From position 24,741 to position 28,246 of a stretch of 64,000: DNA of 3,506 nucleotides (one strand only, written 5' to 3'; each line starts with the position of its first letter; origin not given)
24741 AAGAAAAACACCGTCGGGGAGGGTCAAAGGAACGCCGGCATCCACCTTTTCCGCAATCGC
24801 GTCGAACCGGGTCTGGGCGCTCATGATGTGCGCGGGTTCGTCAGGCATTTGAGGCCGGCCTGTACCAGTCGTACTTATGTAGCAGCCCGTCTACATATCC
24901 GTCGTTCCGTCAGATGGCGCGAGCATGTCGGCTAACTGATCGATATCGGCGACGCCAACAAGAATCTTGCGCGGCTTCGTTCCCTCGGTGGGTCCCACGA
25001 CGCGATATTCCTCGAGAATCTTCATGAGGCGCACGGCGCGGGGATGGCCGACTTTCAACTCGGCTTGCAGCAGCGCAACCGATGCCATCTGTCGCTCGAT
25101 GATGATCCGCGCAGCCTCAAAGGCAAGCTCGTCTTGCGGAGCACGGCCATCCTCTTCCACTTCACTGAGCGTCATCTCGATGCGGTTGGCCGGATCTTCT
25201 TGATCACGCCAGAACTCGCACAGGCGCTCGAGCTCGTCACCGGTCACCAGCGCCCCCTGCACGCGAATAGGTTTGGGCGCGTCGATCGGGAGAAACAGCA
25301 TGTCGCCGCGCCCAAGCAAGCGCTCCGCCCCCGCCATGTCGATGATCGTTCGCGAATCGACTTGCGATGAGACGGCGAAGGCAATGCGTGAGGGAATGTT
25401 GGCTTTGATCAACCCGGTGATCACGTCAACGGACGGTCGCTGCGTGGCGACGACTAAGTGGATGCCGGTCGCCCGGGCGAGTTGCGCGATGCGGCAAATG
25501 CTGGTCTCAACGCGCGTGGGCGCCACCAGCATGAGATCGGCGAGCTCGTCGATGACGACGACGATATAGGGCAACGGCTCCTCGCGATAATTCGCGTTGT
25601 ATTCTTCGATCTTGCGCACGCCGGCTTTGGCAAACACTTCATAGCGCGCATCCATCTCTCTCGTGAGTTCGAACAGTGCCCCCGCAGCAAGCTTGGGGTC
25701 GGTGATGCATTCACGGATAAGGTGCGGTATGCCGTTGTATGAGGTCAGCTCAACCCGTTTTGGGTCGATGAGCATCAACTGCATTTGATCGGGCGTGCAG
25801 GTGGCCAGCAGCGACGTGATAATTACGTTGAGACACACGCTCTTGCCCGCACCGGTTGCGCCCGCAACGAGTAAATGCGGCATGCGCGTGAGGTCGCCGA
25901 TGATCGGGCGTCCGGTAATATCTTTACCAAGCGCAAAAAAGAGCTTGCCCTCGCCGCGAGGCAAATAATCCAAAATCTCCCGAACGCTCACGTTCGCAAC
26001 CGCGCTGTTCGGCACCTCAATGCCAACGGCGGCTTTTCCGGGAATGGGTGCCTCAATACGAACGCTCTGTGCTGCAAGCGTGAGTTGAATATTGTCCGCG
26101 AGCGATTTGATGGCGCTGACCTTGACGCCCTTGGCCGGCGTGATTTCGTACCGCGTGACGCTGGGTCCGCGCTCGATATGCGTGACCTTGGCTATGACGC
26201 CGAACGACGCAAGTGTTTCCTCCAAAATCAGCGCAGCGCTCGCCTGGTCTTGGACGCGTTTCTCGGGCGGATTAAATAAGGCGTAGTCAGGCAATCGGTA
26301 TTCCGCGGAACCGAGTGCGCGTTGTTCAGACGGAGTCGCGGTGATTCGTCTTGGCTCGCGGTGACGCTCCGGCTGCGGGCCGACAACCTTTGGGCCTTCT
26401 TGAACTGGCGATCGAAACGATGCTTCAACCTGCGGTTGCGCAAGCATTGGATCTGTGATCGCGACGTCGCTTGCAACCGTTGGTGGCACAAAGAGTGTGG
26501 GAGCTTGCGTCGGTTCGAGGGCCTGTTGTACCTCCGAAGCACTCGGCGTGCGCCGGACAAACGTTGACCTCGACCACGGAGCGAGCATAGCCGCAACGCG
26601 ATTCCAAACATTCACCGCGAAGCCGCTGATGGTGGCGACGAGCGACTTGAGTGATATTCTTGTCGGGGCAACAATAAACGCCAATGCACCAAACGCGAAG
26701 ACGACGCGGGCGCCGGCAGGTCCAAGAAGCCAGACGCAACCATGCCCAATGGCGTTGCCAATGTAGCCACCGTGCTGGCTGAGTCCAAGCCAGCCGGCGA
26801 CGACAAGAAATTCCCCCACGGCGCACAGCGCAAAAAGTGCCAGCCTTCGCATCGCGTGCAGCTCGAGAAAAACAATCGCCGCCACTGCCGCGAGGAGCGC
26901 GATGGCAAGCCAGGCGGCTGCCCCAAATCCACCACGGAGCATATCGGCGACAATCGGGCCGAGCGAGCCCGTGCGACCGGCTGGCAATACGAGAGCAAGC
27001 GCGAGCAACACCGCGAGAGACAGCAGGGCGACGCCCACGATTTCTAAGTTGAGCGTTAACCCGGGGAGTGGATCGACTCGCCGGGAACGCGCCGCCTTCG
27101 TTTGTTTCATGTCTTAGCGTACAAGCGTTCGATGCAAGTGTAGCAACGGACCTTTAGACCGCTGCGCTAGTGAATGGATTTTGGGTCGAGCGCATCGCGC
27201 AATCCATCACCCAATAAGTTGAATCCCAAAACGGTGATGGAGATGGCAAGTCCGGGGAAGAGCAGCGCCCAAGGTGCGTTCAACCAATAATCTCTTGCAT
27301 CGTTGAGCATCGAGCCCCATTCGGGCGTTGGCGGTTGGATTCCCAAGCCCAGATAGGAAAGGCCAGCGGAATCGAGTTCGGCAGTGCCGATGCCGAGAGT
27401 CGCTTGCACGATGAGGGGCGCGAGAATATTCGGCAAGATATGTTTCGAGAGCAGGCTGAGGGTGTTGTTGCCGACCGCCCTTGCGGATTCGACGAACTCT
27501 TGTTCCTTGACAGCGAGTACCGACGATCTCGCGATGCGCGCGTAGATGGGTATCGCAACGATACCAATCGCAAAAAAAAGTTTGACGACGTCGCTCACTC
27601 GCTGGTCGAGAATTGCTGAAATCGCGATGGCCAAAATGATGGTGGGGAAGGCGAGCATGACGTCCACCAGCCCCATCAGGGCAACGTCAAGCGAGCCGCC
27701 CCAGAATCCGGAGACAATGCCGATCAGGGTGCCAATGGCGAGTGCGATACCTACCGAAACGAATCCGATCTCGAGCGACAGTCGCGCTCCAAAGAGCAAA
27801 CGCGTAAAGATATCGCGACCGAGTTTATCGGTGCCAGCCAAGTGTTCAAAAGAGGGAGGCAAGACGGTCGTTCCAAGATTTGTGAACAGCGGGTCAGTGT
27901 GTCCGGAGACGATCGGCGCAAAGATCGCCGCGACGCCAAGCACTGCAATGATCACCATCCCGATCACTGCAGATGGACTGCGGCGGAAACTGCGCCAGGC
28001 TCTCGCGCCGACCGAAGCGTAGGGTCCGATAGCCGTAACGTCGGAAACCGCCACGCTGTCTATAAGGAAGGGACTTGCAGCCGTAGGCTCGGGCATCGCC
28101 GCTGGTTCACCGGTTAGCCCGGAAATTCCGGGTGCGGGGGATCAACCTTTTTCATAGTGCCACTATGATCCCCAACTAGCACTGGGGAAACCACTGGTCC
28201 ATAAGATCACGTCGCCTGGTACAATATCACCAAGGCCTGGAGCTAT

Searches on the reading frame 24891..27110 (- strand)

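Call 55: search_protein_families(library=pfam, proteins=[window:24891-27110:-], max_evalue=0.001)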
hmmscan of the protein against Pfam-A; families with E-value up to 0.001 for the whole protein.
window:24891-27110:- (739 aa): 6 families
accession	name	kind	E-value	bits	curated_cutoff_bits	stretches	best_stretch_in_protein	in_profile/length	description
PF01580.24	FtsK_SpoIIIE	-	3.3e-60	203.7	24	1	388-561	16-221/221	FtsK/SpoIIIE family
PF17854.6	FtsK_alpha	-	3.6e-28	98.2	22.9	1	273-368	1-101/101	FtsK alpha domain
PF09397.16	FtsK_gamma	-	1.2e-17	63.8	30.6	1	659-718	3-62/63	Ftsk gamma domain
PF13491.11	FtsK_4TM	-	3.6e-06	27.2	23.1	1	47-160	47-169/171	4TM region of DNA translocase FtsK/SpoIIIE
PF12846.13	AAA_10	-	0.00049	19.7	27.5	1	401-452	12-59/362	AAA-like domain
PF01935.23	DUF87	-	0.00094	19.8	23.2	0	411-450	24-60/220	Helicase HerA, central domain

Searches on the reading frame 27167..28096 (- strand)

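Call 55: search_protein_families(library=pfam, proteins=[window:27167-28096:-], max_evalue=0.001)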
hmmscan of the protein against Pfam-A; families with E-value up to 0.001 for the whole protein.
window:27167-28096:- (309 aa): 2 families
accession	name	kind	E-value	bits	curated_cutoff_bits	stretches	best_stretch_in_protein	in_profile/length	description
PF00528.27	BPD_transp_1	-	1.5e-28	100.3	26.4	1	122-306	1-181/184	Binding-protein-dependent transport system inner membrane component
PF12911.12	OppC_N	-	4.8e-11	42.8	23.9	1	30-69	3-46/53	N-terminal TM domain of oligopeptide transport permease C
